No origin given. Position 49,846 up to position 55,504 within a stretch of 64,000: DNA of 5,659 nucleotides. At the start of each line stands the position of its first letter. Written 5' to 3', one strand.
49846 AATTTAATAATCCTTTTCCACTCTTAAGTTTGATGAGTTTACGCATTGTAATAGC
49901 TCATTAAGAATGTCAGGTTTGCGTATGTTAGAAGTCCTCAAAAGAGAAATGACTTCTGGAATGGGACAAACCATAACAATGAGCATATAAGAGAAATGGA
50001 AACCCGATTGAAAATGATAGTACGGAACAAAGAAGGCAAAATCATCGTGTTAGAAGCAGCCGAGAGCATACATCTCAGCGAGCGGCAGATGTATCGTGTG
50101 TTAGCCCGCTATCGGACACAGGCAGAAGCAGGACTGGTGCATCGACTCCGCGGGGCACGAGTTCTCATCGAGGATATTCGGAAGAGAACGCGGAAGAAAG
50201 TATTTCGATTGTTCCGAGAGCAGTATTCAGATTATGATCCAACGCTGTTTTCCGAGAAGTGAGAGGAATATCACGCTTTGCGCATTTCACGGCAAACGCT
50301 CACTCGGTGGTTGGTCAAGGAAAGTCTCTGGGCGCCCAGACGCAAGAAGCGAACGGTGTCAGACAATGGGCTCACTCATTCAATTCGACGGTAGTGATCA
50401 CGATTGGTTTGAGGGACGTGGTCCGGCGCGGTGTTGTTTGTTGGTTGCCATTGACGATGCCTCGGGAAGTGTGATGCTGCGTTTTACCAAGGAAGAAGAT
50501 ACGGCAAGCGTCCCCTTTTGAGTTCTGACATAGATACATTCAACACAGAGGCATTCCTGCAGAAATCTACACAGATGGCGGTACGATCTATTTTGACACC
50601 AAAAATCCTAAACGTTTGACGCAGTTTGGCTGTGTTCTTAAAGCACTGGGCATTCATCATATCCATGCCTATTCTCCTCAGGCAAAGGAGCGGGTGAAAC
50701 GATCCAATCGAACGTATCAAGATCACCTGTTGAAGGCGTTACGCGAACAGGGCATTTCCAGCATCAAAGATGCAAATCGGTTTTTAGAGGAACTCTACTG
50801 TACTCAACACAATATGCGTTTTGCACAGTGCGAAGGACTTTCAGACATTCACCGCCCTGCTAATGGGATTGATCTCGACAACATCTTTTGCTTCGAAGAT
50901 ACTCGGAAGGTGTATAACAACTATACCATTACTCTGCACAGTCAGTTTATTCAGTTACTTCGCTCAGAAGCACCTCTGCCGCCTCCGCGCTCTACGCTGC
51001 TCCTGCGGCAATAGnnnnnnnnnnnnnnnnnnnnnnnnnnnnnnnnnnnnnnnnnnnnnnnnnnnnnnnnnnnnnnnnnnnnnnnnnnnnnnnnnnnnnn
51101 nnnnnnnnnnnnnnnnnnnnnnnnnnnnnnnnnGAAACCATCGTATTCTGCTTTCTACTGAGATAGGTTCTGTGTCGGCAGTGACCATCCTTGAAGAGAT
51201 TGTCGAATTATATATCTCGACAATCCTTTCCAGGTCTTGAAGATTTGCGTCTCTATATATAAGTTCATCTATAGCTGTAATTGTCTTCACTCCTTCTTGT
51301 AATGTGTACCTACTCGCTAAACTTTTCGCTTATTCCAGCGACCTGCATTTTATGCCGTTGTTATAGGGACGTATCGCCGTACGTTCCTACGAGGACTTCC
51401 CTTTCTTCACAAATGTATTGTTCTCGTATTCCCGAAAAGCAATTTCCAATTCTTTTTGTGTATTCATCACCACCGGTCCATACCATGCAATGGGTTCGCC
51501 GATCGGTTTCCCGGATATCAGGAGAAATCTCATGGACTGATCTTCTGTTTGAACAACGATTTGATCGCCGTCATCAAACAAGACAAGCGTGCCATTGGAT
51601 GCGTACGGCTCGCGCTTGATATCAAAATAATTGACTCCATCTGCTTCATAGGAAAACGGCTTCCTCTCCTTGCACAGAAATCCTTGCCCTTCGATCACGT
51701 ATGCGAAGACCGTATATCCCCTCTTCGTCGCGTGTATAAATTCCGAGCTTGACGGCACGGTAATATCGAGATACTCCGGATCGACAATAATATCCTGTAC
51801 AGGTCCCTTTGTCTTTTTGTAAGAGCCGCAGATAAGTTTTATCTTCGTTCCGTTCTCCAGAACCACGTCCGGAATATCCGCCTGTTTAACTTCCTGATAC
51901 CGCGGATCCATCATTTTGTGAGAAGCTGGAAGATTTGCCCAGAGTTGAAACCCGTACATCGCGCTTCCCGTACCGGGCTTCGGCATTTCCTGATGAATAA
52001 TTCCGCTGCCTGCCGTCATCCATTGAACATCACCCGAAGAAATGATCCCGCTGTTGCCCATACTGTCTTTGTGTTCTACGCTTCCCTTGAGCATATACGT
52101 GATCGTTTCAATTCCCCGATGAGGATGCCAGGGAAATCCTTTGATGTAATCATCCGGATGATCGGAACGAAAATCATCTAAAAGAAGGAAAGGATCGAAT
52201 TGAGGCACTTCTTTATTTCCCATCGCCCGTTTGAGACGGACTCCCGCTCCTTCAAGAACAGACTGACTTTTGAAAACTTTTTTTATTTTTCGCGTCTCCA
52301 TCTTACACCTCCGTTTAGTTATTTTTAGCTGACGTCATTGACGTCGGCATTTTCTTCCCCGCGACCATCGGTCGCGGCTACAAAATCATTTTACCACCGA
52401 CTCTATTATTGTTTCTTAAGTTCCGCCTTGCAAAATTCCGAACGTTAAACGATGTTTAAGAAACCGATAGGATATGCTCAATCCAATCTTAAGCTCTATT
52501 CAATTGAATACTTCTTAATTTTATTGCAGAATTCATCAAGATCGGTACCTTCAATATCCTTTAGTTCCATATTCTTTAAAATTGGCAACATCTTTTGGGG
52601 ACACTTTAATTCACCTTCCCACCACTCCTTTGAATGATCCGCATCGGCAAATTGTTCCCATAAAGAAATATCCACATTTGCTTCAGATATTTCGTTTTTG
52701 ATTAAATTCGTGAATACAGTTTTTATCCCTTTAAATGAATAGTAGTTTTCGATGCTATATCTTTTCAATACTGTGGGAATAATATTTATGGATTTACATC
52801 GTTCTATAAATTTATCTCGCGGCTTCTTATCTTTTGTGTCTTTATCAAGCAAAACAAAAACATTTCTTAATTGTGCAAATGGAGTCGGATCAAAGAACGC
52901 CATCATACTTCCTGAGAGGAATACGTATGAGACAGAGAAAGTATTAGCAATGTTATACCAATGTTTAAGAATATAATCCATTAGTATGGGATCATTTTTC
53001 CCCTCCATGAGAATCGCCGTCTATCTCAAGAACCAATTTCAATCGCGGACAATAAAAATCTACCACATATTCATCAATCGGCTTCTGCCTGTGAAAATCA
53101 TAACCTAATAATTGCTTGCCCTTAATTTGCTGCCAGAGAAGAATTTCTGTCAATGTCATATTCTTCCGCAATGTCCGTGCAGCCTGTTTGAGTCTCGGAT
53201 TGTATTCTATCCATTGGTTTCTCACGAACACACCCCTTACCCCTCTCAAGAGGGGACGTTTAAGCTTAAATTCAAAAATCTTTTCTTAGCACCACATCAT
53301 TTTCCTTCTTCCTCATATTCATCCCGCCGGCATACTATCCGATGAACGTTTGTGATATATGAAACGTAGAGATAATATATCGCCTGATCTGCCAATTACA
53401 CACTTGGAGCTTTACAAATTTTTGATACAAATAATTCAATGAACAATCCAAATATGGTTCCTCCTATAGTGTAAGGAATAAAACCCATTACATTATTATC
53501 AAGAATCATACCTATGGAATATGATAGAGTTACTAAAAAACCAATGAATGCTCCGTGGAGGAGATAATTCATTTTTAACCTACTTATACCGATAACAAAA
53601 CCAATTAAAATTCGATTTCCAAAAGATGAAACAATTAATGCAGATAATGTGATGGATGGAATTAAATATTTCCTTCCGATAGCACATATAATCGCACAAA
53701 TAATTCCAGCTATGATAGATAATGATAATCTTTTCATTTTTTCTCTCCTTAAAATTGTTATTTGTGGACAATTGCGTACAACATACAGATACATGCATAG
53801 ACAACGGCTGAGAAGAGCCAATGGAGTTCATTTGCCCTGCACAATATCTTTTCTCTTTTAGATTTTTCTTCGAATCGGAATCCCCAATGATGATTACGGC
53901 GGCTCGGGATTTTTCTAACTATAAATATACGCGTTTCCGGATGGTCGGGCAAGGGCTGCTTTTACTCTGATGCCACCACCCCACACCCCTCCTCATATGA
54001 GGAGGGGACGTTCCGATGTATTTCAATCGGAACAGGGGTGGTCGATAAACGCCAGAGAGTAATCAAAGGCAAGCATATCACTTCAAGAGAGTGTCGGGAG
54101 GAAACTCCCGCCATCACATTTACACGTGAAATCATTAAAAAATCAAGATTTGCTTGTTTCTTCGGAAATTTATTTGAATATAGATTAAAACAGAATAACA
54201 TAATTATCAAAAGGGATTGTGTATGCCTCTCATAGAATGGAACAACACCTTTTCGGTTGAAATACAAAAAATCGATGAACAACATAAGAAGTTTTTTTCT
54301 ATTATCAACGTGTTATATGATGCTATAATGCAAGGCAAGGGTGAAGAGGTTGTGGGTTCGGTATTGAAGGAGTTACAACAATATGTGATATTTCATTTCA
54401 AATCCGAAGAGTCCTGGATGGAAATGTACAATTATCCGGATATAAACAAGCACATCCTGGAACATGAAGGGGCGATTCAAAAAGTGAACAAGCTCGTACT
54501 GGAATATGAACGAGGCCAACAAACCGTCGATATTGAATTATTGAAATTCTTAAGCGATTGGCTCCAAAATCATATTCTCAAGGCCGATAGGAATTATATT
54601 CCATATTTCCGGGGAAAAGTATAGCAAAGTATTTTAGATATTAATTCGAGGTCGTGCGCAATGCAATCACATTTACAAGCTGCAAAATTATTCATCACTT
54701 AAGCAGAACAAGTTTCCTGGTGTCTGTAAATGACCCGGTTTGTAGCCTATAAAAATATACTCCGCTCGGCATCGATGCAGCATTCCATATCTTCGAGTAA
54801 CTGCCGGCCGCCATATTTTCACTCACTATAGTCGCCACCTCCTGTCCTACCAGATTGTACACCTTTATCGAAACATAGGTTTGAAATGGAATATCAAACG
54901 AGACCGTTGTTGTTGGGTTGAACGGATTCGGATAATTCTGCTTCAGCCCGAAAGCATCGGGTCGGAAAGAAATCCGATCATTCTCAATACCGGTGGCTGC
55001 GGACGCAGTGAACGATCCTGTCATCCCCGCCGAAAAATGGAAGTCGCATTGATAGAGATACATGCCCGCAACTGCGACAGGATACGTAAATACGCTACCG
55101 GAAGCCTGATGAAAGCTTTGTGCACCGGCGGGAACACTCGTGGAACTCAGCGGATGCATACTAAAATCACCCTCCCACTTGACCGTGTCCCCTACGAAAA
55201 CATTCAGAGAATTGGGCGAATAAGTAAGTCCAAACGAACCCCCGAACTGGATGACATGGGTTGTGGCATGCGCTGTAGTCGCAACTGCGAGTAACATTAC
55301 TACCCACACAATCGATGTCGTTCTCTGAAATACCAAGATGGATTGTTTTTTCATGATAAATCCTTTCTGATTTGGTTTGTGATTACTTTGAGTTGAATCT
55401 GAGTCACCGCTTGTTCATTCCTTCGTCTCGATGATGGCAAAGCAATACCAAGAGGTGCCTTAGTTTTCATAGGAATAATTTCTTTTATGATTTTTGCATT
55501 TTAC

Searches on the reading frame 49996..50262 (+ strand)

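Call 12: search_protein_families(library=pfam, proteins=[window:49996-50262:+], max_evalue=0.1)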
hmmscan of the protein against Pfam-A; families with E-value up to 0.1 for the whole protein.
window:49996-50262:+ (88 aa): 3 families
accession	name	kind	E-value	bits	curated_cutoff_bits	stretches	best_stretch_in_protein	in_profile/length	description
PF13384.12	HTH_23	-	7.6e-05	22.9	24.6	1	2-47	5-49/50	Homeodomain-like domain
PF13518.12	HTH_28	-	0.00015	22.2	25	1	20-53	17-50/52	Helix-turn-helix domain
PF13551.12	HTH_29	-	0.004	17.7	28.1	1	19-53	16-51/64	Winged helix-turn helix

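Call 14: search_protein_families(library=ncbifam, proteins=[window:49996-50262:+], max_evalue=0.01)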
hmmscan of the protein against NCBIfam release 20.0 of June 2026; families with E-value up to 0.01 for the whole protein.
window:49996-50262:+ (88 aa): 2 families
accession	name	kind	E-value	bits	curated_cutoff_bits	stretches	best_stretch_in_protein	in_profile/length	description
NF033594.2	transpos_ISNCY_2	equivalog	1.1e-11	44.5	250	1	7-88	2-82/368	ISNCY family transposase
NF033577.2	transpos_IS481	equivalog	2e-05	24.3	224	1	4-76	2-74/284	IS481 family transposase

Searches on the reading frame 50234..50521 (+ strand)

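Call 12: search_protein_families(library=pfam, proteins=[window:50234-50521:+], max_evalue=0.1)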
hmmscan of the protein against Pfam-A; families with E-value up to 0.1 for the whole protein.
window:50234-50521:+ (95 aa): 1 family
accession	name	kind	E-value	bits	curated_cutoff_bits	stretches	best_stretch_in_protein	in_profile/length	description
PF00665.32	rve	-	0.037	14.7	32.6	1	56-92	10-49/102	Integrase core domain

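Call 14: search_protein_families(library=ncbifam, proteins=[window:50234-50521:+], max_evalue=0.01)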
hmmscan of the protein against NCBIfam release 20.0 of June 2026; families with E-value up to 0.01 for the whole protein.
window:50234-50521:+ (95 aa): 1 family
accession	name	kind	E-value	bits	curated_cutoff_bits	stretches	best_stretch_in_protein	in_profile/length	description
NF033594.2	transpos_ISNCY_2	equivalog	2.2e-18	66.6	250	1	27-92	106-173/368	ISNCY family transposase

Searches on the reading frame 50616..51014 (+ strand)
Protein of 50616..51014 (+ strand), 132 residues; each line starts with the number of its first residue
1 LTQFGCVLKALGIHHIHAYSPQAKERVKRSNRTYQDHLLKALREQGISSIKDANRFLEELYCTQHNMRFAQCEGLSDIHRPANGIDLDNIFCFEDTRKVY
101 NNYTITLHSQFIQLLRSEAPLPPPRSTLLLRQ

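Call 12: search_protein_families(library=pfam, proteins=[window:50616-51014:+], max_evalue=0.1)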
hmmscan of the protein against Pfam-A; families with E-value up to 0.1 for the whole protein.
window:50616-51014:+ (132 aa): 1 family
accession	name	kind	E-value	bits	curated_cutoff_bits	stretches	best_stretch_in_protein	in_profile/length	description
PF13683.12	rve_3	-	0.0027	17.9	26.5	1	12-59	4-48/67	Integrase core domain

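Call 14: search_protein_families(library=ncbifam, proteins=[window:50616-51014:+], max_evalue=0.01)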
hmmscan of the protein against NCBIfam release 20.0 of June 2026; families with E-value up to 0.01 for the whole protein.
window:50616-51014:+ (132 aa): 2 families
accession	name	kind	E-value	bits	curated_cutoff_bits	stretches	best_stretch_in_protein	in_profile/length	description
NF033594.2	transpos_ISNCY_2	equivalog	3.4e-33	115.3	250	1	1-119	213-333/368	ISNCY family transposase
NF005609.0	PRK07360.1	equivalog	0.0089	14.8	426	0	14-50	142-178/374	7,8-didemethyl-8-hydroxy-5-deazariboflavin synthase subunit CofH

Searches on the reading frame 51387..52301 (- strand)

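Call 12: search_protein_families(library=pfam, proteins=[window:51387-52301:-], max_evalue=0.1)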
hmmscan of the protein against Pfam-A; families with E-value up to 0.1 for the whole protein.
window:51387-52301:- (304 aa): 3 families
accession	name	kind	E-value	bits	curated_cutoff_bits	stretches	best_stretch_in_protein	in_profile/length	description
PF02678.22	Pirin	-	1.2e-35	122.2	26.1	1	21-121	2-107/108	Pirin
PF05726.19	Pirin_C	-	1.8e-24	86.5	27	1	177-297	1-102/103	Pirin C-terminal cupin domain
PF07883.17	Cupin_2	-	0.0041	17.3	27.2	0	56-98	11-51/70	Cupin domain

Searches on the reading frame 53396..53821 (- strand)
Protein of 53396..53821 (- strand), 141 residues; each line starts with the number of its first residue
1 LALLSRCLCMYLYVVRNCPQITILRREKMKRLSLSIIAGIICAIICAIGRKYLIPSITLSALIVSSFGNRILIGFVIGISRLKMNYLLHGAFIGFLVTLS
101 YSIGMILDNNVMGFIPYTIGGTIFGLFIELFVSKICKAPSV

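Call 80: search_protein_families(library=pfam, proteins=[window:53396-53821:-], max_evalue=0.001)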
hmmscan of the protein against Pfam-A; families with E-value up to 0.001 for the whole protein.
window:53396-53821:- (141 aa): 1 family
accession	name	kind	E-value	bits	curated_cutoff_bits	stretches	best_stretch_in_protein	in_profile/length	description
PF06496.16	DUF1097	-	1.6e-05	25.6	24.6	1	27-131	41-140/142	Protein of unknown function (DUF1097)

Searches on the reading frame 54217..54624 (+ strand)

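Call 81: search_protein_families(library=pfam, proteins=[window:54217-54624:+], max_evalue=0.001)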
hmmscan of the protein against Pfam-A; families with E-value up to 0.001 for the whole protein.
window:54217-54624:+ (135 aa): 1 family
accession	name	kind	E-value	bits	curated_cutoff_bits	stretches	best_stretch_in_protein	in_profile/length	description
PF01814.28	Hemerythrin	-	5.2e-15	56.5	25.3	1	16-130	3-126/127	Hemerythrin HHE cation binding domain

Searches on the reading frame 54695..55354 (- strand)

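Call 81: search_protein_families(library=pfam, proteins=[window:54695-55354:-], max_evalue=0.001)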
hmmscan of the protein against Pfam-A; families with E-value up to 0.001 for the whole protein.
window:54695-55354:- (219 aa): 3 families
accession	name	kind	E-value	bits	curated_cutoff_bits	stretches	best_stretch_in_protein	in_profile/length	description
PF18962.6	Por_Secre_tail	-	3.4e-10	40.5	27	1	141-216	2-74/75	Secretion system C-terminal sorting domain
PF00127.26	Copper-bind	-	0.00034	21.4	21.2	0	42-115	11-96/99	Copper binding proteins, plastocyanin/azurin family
PF13585.12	CHU_C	-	0.00089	19.8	27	0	159-206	27-72/86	CHU_C Type IX secretion signal domain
